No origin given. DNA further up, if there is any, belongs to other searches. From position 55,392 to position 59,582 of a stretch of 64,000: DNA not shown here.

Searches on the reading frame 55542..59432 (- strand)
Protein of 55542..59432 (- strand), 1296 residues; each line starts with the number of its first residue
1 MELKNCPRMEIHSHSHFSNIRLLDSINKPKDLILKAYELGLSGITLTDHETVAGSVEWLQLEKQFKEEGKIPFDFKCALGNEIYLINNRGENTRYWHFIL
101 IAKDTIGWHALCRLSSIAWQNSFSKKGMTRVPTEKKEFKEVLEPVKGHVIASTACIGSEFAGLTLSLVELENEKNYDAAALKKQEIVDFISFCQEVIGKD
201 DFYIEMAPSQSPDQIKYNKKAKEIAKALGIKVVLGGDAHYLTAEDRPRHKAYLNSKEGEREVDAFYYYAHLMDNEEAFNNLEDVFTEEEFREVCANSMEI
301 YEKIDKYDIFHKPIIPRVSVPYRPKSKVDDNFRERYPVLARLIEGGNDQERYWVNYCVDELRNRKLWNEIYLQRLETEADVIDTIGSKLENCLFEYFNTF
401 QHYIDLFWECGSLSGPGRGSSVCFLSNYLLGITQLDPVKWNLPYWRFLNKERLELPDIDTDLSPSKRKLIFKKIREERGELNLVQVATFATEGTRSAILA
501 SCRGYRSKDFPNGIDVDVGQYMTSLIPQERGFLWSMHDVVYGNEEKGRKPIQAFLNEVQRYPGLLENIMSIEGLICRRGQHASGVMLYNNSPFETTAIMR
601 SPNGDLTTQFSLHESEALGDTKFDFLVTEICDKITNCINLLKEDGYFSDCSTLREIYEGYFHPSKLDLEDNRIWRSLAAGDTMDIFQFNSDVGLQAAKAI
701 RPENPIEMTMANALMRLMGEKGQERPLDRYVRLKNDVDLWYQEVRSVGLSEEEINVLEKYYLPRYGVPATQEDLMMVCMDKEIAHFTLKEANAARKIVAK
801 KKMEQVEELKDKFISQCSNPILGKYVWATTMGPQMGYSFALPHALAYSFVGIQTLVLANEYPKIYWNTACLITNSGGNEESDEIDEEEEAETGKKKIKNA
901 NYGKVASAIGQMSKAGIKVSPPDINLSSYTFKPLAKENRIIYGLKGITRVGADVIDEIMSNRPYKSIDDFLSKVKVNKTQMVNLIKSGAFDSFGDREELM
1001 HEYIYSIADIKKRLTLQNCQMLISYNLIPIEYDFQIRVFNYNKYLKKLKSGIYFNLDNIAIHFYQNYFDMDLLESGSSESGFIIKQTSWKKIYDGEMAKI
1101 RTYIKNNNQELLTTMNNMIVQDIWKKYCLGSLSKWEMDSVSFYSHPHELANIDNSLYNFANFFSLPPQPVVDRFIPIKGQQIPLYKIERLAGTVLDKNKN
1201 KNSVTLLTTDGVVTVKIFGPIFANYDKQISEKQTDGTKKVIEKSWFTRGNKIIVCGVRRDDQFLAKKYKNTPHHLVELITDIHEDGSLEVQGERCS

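Call 50: search_protein_families(library=phrogs, proteins=[window:55542-59432:-], max_evalue=0.00001)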
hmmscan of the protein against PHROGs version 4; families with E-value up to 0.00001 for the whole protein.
window:55542-59432:- (1296 aa): 7 families
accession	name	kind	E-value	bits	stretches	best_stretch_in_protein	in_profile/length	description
phrog_405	-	DNA, RNA and nucleotide metabolism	3.5e-225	751.5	1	8-1277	44-1090/1190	DNA polymerase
phrog_12219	-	DNA, RNA and nucleotide metabolism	6.1e-186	621.2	1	455-1288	1-819/823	DNA polymerase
phrog_20695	-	DNA, RNA and nucleotide metabolism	6.9e-119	398.6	1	853-1294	2-438/440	DNA binding protein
phrog_7513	-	unknown function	9e-118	395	1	7-458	10-454/461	-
phrog_21652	-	DNA, RNA and nucleotide metabolism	9.5e-96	322.2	1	425-839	41-451/476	DNA polymerase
phrog_11165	-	DNA, RNA and nucleotide metabolism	3.7e-34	118.8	1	368-968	37-581/782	DNA polymerase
phrog_13169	-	DNA, RNA and nucleotide metabolism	7.1e-12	45.9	0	368-453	335-414/463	DNA polymerase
